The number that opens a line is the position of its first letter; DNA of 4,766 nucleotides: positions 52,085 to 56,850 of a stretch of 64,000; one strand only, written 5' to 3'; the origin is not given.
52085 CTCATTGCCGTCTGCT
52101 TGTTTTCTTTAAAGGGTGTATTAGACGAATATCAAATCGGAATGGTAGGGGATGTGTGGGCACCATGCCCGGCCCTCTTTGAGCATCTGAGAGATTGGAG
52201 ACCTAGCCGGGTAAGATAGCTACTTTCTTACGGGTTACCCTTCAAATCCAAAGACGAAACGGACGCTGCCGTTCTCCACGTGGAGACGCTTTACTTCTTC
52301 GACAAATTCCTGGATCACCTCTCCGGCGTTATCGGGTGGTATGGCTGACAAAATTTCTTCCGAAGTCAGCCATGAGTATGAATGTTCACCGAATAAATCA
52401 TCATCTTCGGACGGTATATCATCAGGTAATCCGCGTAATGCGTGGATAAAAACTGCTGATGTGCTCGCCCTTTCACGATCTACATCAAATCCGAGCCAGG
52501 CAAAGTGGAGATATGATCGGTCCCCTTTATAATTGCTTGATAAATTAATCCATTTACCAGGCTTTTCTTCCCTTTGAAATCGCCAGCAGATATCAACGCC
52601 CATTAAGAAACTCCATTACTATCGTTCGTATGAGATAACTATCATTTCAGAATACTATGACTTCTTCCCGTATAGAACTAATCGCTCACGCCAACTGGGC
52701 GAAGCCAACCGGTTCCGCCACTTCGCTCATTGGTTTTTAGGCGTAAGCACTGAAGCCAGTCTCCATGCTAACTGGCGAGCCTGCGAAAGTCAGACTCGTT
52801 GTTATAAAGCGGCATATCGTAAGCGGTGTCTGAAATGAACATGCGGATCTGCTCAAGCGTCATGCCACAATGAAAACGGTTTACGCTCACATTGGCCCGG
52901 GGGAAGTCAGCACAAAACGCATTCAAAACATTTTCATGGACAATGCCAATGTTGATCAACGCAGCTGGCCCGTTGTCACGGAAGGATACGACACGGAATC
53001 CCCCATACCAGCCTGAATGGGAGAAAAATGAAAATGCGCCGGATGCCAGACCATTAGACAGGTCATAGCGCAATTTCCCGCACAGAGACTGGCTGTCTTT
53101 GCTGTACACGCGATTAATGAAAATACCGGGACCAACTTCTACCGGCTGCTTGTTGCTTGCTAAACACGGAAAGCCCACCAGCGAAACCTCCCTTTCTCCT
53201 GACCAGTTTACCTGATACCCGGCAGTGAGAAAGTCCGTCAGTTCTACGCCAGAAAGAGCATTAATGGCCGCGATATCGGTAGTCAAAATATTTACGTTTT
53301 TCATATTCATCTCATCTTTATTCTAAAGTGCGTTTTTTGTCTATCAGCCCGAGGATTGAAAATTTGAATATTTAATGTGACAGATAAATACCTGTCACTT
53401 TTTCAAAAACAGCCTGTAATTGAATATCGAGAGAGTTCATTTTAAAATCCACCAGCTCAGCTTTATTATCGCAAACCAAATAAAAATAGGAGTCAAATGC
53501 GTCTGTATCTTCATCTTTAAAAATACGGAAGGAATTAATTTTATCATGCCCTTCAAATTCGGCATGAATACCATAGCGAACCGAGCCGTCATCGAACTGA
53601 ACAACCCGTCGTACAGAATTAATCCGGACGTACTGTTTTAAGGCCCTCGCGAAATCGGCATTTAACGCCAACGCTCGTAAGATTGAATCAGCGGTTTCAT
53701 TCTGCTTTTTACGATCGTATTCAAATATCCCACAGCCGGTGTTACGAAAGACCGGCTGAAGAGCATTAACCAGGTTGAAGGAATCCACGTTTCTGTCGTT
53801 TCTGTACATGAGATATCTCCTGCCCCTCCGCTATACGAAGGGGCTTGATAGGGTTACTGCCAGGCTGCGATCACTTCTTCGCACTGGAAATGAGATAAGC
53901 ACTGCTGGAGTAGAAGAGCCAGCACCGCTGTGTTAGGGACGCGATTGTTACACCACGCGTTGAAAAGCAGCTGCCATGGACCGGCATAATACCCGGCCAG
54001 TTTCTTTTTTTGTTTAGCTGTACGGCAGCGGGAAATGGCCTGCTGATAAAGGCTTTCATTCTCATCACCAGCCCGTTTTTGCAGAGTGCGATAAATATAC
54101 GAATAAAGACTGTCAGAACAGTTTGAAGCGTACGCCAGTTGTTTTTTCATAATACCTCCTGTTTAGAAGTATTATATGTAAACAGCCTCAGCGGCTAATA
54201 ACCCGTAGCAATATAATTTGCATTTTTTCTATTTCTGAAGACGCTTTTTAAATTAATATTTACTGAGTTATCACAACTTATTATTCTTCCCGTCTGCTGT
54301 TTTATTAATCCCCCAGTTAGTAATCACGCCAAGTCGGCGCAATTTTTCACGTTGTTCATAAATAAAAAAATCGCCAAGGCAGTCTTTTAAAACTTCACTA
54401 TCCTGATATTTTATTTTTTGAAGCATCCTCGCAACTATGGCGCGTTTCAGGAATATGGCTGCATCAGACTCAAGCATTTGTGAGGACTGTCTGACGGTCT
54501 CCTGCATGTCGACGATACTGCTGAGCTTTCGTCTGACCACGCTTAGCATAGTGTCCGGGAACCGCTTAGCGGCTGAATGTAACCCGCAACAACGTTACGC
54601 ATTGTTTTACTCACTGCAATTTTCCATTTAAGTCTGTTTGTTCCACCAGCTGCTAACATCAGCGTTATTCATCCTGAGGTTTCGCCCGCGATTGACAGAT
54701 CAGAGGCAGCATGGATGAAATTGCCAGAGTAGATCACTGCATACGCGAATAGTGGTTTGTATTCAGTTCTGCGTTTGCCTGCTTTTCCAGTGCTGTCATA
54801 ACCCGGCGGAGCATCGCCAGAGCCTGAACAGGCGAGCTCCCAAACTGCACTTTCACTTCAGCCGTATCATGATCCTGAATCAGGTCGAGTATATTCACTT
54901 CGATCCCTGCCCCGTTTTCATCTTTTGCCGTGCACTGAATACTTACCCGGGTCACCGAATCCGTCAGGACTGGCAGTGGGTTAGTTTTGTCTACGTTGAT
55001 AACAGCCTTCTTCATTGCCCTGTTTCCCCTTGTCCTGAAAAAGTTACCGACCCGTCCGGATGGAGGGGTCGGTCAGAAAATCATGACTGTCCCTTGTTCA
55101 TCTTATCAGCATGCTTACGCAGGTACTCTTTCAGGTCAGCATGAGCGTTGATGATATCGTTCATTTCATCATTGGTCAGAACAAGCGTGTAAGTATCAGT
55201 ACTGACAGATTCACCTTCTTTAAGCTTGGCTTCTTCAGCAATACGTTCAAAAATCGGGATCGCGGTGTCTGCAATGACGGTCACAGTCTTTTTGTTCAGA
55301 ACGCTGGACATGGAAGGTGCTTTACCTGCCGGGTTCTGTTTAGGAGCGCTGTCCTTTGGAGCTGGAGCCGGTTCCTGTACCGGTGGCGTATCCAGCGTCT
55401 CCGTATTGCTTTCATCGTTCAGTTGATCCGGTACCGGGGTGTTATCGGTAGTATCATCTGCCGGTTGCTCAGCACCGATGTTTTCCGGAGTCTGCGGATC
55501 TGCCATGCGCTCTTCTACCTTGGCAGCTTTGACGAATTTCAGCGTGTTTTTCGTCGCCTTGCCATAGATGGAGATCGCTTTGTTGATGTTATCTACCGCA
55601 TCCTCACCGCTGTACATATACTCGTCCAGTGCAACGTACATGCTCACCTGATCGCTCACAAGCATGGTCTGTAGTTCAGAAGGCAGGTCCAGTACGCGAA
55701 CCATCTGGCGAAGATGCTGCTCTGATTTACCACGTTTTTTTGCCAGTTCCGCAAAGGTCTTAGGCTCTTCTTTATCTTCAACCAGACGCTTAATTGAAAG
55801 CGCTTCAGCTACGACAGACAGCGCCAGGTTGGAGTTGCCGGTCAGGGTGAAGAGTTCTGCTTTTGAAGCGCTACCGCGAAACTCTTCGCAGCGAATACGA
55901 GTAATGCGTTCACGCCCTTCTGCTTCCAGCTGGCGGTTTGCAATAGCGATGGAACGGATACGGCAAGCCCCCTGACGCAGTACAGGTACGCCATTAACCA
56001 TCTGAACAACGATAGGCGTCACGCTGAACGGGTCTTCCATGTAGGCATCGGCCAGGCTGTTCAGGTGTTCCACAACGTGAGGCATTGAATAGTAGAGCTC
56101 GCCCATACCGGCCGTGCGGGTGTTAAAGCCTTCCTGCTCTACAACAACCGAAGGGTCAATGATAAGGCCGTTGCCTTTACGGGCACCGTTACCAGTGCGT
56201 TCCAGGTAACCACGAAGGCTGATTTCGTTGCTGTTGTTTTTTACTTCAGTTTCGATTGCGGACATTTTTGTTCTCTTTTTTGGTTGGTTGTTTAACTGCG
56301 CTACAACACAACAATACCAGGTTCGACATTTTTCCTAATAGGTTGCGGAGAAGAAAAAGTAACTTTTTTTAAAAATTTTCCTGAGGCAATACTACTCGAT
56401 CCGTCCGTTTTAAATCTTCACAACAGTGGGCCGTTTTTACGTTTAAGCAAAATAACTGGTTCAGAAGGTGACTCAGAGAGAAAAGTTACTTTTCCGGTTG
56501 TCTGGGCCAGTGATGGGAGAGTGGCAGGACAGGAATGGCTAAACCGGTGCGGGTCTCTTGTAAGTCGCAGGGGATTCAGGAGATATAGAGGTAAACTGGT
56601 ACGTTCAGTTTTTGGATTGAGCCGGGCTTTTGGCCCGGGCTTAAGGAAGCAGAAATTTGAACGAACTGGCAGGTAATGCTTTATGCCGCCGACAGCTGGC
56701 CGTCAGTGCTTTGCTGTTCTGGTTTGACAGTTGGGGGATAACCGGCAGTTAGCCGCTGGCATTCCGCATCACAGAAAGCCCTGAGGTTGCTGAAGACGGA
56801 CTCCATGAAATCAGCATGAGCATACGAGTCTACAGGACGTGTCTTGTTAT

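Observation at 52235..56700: ParB-like nuclease-domain gene heading an operon of six small unknown proteins, with two palindrome sites in its promoter region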

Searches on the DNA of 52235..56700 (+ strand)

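Call 5: search_dna_similar(query=window:52235-56700:+, collection=plasmids, mode=near, max_rows=25)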
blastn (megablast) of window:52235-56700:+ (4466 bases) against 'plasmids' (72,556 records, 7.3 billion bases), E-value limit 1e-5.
Records with a match: 1049; places in all: 1058; records where one place covers at least 80% of the query: 966.
Best place of each record, by identity: >=99% 545; 95-99% 447; 60-80% 57.
By first word of the organism name: Escherichia 334; Salmonella 274; Enterobacter 270; Klebsiella 70; Citrobacter 60; Leclercia 13; Raoultella 8; Serratia 7; Shigella 2; Kluyvera 2; and 7 more.
By predicted mobility (MOB-suite, as given by PLSDB): conjugative 1014; non-mobilizable 34; mobilizable 1.
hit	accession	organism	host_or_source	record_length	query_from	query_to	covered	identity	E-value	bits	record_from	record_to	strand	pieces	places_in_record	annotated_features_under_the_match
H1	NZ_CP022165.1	Escherichia coli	Homo sapiens,urine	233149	1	4466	100%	100.0%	0e+0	8265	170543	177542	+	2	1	IS66 family transposase | hypothetical protein (x7) | transposase | tnpB: IS66 family insertion sequence element accessory protein TnpB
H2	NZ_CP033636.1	Escherichia coli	cell culture,chicken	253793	1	4466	100%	100.0%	0e+0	8265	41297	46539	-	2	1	hypothetical protein (x8) | IS1-like element IS1B family transposase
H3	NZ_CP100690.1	Salmonella enterica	Homo sapiens,stool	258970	1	4466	100%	100.0%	0e+0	8263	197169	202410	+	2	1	hypothetical protein (x8) | IS1 family transposase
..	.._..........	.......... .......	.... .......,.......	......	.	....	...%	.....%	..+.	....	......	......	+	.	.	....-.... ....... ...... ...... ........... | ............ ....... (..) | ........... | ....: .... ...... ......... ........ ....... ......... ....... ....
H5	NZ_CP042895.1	Escherichia coli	food,raw milk cheese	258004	1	4466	100%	100.0%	0e+0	8259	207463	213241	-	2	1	IS3 family transposase | hypothetical protein (x7)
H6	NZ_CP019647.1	Salmonella enterica subsp. enterica serovar Typhimurium ...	Sus scrofa domesticus,pooled feces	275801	1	4466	100%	100.0%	0e+0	8248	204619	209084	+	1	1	hypothetical protein (x8)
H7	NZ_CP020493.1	Salmonella enterica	chicken skin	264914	1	4466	100%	100.0%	0e+0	8248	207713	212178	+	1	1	hypothetical protein (x8)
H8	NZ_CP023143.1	Escherichia coli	food,raw milk cheese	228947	1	4466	100%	100.0%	0e+0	8248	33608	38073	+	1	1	hypothetical protein (x8)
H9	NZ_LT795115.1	Salmonella enterica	-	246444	1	4466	100%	100.0%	0e+0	8248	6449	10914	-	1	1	hypothetical protein (x8)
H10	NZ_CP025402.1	Escherichia coli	Homo sapiens,Respiratory secretions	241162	1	4466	100%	100.0%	0e+0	8248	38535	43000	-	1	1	hypothetical protein (x8)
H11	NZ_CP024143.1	Escherichia coli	single cell,clinical patient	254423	1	4466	100%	100.0%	0e+0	8248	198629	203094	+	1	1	hypothetical protein (x8)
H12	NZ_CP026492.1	Escherichia coli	Homo sapiens,faecal sample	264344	1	4466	100%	100.0%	0e+0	8248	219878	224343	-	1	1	hypothetical protein (x8)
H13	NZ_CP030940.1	Escherichia coli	Giant panda,fece sample,feces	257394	1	4466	100%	100.0%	0e+0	8248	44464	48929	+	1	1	hypothetical protein (x8)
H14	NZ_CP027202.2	Escherichia coli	Culture,Sewage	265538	1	4466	100%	100.0%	0e+0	8248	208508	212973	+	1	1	hypothetical protein (x8)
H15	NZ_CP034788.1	Escherichia coli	cell culture,chicken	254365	1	4466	100%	100.0%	0e+0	8248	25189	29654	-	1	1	hypothetical protein (x8)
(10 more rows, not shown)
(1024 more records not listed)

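Call 7: get_annotated_region(hit=H6, flank=20000)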
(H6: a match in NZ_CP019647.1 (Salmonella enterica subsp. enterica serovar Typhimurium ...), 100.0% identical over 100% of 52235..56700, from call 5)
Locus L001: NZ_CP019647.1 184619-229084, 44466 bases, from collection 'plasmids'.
description: Salmonella enterica subsp. enterica serovar Typhimurium var. monophasic 4,5,12:i:- strain TW-Stm6 plasmid pSTM6-275, complete sequence
organism: Salmonella enterica subsp. enterica serovar Typhimurium var. monophasic 4,5,12:i:- (NCBI taxid 1331664)
taxonomy: Bacteria; Pseudomonadota; Gammaproteobacteria; Enterobacterales; Enterobacteriaceae; Salmonella; Salmonella enterica; Salmonella enterica subsp. enterica serovar Typhimurium var. monophasic 4,5,12:i:-
host: -; source: Sus scrofa domesticus,pooled feces; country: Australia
typing (MOB-suite, as given by PLSDB): conjugative; replicon IncHI2A,IncN,rep_cluster_1088; relaxase MOBH; mating-pair formation MPF_F
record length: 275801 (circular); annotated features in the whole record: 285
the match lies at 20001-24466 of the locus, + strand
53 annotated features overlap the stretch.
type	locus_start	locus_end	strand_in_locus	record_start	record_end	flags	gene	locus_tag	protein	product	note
CDS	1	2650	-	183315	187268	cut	-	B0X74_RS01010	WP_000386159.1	conjugal transfer protein TraG N-terminal domain-containing protein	-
CDS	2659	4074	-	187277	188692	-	trhH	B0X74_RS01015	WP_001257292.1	IncHI-type conjugal transfer protein TrhH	-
CDS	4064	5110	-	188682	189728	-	-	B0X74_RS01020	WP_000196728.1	thioredoxin family protein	-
CDS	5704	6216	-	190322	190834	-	-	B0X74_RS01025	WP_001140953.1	hypothetical protein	-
CDS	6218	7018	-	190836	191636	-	-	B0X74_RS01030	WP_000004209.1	hypothetical protein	-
CDS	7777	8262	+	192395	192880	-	mobI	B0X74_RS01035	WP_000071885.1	conjugative transfer protein MobI(A/C)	-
CDS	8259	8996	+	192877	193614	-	-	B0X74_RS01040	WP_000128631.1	hypothetical protein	-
CDS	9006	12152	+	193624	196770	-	mobH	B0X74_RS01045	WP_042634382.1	MobH family relaxase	-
CDS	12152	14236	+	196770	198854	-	traD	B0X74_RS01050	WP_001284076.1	conjugative transfer system coupling protein TraD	GO:0015074 - DNA integration [Evidence IEA]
CDS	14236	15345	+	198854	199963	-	-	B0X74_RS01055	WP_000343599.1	hypothetical protein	-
CDS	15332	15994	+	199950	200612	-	-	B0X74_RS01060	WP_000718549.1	DUF4400 domain-containing protein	-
CDS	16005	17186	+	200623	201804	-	-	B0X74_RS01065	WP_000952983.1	S49 family peptidase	-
CDS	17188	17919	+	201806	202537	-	-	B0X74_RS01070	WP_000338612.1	nuclease-related domain-containing protein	-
CDS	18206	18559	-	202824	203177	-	-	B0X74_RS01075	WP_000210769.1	hypothetical protein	-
CDS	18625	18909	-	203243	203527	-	-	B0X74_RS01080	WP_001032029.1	hypothetical protein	-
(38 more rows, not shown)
